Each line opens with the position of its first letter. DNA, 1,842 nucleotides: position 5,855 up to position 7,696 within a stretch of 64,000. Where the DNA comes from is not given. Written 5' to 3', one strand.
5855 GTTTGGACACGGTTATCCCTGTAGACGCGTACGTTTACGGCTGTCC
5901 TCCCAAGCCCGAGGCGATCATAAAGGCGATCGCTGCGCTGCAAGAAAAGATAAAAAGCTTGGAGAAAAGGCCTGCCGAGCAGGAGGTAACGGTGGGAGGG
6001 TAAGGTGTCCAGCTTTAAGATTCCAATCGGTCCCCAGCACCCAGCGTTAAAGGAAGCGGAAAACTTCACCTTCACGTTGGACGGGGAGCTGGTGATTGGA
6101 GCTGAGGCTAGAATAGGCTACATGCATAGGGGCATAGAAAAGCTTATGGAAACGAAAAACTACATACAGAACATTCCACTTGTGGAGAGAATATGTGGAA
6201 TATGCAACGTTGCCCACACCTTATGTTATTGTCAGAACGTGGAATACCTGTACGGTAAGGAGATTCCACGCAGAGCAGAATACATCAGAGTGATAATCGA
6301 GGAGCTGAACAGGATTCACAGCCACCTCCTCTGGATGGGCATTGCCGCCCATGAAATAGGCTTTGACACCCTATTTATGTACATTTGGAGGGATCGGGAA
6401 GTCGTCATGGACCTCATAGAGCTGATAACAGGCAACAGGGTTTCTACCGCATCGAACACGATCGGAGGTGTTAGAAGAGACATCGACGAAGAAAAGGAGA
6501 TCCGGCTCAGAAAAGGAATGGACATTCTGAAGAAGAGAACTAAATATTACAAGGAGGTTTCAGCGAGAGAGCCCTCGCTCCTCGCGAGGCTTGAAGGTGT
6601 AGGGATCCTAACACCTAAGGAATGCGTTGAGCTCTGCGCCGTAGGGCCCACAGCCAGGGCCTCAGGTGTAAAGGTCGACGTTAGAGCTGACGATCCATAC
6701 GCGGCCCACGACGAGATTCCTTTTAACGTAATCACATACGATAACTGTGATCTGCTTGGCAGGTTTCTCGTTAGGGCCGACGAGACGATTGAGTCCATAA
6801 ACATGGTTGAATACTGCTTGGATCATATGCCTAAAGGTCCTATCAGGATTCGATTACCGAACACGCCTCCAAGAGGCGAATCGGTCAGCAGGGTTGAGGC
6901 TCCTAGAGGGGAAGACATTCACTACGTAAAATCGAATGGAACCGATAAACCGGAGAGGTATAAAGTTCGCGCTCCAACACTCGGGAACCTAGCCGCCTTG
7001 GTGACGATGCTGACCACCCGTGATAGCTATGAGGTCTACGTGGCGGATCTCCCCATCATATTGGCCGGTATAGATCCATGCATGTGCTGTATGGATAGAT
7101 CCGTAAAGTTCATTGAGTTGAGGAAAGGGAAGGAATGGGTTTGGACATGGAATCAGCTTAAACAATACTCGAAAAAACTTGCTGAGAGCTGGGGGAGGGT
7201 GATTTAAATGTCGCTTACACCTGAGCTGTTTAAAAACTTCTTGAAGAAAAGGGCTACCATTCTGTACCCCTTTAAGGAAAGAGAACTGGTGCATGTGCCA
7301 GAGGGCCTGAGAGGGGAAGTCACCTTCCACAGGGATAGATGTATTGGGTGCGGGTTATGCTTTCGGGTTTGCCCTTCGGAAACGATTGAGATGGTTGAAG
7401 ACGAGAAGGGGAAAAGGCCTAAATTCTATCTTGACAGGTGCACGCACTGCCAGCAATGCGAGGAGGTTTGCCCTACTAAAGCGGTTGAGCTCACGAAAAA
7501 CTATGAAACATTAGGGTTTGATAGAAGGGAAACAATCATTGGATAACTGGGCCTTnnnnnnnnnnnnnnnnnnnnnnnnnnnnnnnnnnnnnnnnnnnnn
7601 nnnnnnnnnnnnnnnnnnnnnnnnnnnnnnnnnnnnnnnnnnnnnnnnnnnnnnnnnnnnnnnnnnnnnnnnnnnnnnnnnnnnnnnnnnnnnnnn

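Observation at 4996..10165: Minimal Ech/Mbh-like [NiFe] hydrogenase module with no adjacent membrane subunits, embedded with RAM-domain, FrhB-like, PurM-fold, ferredoxin and NikR genes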

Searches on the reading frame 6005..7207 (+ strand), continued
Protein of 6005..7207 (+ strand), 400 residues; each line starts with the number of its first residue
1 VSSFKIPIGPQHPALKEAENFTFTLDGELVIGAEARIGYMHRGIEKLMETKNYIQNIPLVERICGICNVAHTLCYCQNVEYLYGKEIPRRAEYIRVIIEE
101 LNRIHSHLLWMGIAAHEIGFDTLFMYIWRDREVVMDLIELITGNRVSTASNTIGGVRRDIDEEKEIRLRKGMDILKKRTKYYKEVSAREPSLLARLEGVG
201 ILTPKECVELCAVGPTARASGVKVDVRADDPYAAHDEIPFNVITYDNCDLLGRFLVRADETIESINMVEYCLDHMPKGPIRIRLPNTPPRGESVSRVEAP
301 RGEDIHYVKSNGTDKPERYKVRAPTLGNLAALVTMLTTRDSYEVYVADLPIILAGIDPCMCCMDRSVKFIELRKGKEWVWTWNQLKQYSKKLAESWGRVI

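Call 72: search_protein_families(library=pfam, proteins=[L130:3655-5295:+, L141:12883-14388:-, L141:12314-12811:-, L141:9812-11386:-, L129:7196-8614:+, L089:5605-6870:+], max_evalue=0.0001)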
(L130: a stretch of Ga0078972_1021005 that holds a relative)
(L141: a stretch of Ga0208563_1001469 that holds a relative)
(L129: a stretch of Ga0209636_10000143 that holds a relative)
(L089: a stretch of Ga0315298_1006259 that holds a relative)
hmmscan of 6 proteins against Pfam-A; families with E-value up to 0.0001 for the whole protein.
L130:3655-5295:+ (546 aa): 5 families
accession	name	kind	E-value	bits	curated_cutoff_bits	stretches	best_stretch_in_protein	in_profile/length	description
PF04432.18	FrhB_FdhB_C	-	5.5e-37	127.4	23.3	1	219-365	3-149/150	Coenzyme F420 hydrogenase/dehydrogenase, beta subunit C terminus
PF00571.33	CBS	-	3e-26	91.9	24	2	422-473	2-53/57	CBS domain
PF04422.18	FrhB_FdhB_N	-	6.8e-08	33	22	1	132-184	2-53/78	Coenzyme F420 hydrogenase/dehydrogenase, beta subunit N-term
PF00037.32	Fer4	-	2.9e-07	30.4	21.1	1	53-74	2-23/24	4Fe-4S binding domain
PF12837.12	Fer4_6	-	9.5e-05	22.6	25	1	54-74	4-24/24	4Fe-4S binding domain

L141:12883-14388:- (501 aa): 5 families
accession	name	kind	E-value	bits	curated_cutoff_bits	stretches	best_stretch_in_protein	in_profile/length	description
PF04432.18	FrhB_FdhB_C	-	8.6e-38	130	23.3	1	184-328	3-147/150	Coenzyme F420 hydrogenase/dehydrogenase, beta subunit C terminus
PF00571.33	CBS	-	1.8e-22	79.8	24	2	442-498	1-55/57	CBS domain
PF04422.18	FrhB_FdhB_N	-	8.6e-13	48.7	22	1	97-172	2-76/78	Coenzyme F420 hydrogenase/dehydrogenase, beta subunit N-term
PF00037.32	Fer4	-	2.1e-07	30.9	21.1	1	18-39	2-23/24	4Fe-4S binding domain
PF12837.12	Fer4_6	-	2.8e-05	24.3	25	1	19-39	4-24/24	4Fe-4S binding domain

L141:12314-12811:- (165 aa): 1 family
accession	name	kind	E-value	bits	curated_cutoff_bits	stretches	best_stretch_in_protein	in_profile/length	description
PF07784.16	DUF1622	-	2.3e-08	34.3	24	1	81-153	1-75/78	Protein of unknown function (DUF1622)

L141:9812-11386:- (524 aa): 3 families
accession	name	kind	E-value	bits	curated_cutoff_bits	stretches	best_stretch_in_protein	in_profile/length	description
PF00346.24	Complex1_49kDa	-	8.2e-72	242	24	2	282-448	2-168/271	Respiratory-chain NADH dehydrogenase, 49 Kd subunit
PF00329.25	Complex1_30kDa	-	3.7e-19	69.9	22.5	1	41-148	9-121/124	Respiratory-chain NADH dehydrogenase, 30 Kd subunit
PF00374.24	NiFeSe_Hases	-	6.2e-12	45.7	25.8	1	206-273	1-68/508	Nickel-dependent hydrogenase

L129:7196-8614:+ (472 aa): 2 families
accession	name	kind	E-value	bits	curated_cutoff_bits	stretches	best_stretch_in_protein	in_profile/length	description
PF04894.17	Nre_N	-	1.8e-98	330.1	25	1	77-346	1-270/270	Archaeal Nre, N-terminal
PF04895.17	Nre_C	-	1.9e-41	140.8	27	1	359-468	1-110/110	Archaeal Nre, C-terminal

L089:5605-6870:+ (421 aa): 2 families
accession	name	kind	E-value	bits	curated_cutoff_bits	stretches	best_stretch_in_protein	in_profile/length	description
PF00682.25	HMGL-like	-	3.2e-45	155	29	1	33-286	4-244/260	HMGL-like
PF22617.1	HCS_D2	-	3.7e-20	72.5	27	1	316-397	1-80/82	Homocitrate synthase post-HMGL domain-like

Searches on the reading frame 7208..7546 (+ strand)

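Call 4: search_protein_families(library=pfam, proteins=[window:7208-7546:+], max_evalue=0.01)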
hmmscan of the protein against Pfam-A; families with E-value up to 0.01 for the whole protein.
window:7208-7546:+ (112 aa): 18 families
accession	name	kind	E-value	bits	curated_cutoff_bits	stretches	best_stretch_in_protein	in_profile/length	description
PF00037.32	Fer4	-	1e-15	57.2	21.1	2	39-61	2-24/24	4Fe-4S binding domain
PF12838.12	Fer4_7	-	1.1e-13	51.8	27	1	44-92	1-52/52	4Fe-4S dicluster domain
PF14697.11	Fer4_21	-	3.7e-12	46.6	35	1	41-94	4-58/59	4Fe-4S dicluster domain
PF12797.12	Fer4_2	-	6.9e-12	44.9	24.5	2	38-57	3-22/22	4Fe-4S binding domain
PF13237.11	Fer4_10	-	2e-11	44.1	25.5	2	39-89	3-53/53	4Fe-4S dicluster domain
PF12837.12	Fer4_6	-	2e-11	43.7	25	2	39-57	3-21/24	4Fe-4S binding domain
PF13187.11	Fer4_9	-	3.5e-10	40.2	27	1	44-92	1-51/52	4Fe-4S dicluster domain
PF13484.11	Fer4_16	-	7.8e-10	39.8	30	2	77-98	1-23/66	4Fe-4S double cluster binding domain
PF25160.1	LdpA_Fe-S-bd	-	4.9e-09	36.3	27.6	1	41-63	24-46/49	LdpA Fe-S cluster-binding domain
PF12800.12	Fer4_4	-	8e-09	35.5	24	2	43-56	2-15/17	4Fe-4S binding domain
PF13183.11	Fer4_8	-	4.1e-07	30.9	27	1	43-91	3-67/68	4Fe-4S dicluster domain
PF12798.12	Fer4_3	-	6e-07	30.2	27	2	45-57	1-13/15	4Fe-4S binding domain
PF13459.11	Fer4_15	-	1.9e-06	28.9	22.4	1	38-65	1-27/66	4Fe-4S single cluster domain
PF13534.11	Fer4_17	-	3.8e-06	27.8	22.2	1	44-90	1-58/61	4Fe-4S dicluster domain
PF17179.9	Fer4_22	-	5.4e-05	24.4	27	0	40-58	76-94/95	4Fe-4S dicluster domain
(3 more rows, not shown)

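Call 5: search_protein_families(library=ncbifam, proteins=[window:7208-7546:+], max_evalue=0.01)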
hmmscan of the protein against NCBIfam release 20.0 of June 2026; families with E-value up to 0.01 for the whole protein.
window:7208-7546:+ (112 aa): 109 families (the best 25 are shown)
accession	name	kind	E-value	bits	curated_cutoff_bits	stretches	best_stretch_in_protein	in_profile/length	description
NF006221.0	PRK08348.1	subfamily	8.6e-27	93.5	124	1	3-103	6-102/136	NADH-plastoquinone oxidoreductase subunit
TIGR01971.1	NuoI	subfamily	3.3e-24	84.8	113.05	1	8-110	6-115/121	NADH-quinone oxidoreductase, chain I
NF006076.0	PRK08222.1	equivalog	6.8e-23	81.4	270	1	7-101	4-98/181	hydrogenase 4 subunit H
NF009053.0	PRK12387.1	subfamily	1.2e-22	80.5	204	1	9-105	6-102/180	formate hydrogenlyase complex iron-sulfur subunit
NF004541.0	PRK05888.2-2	equivalog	9.2e-22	77.6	217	1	9-110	29-128/168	NADH-quinone oxidoreductase subunit NuoI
NF004545.0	PRK05888.3-1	equivalog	9e-18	64.4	229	1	7-101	33-131/154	NADH-quinone oxidoreductase subunit NuoI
NF004536.0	PRK05888.1-1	equivalog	1.9e-16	59.9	212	1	8-108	21-129/180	NADH-quinone oxidoreductase subunit NuoI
NF038196.1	ferrodoxin_EFR1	subfamily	2.8e-16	60.3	75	1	42-98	183-234/242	EFR1 family ferrodoxin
NF004543.0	PRK05888.2-5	equivalog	3.2e-16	59.5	243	1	9-100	28-122/217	NADH-quinone oxidoreductase subunit NuoI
NF010590.0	PRK13984.1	equivalog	3.8e-15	55.1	946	1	8-103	18-118/611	putative oxidoreductase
NF004537.0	PRK05888.1-3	equivalog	6.3e-15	55.2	163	1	8-110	31-147/204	NADH-quinone oxidoreductase subunit NuoI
NF004540.0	PRK05888.2-1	equivalog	6.2e-14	51.8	215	1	8-107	12-117/139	NADH-quinone oxidoreductase subunit NuoI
NF004542.0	PRK05888.2-3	equivalog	2.4e-13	50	248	1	13-104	50-150/203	NADH-quinone oxidoreductase subunit NuoI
NF004546.0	PRK05888.3-3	equivalog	4.1e-13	49.2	260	1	14-104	38-134/196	NADH-quinone oxidoreductase subunit NuoI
TIGR00403.1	ndhI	equivalog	7.7e-13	48.4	302.35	1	13-108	35-134/183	NAD(P)H-quinone oxidoreductase subunit I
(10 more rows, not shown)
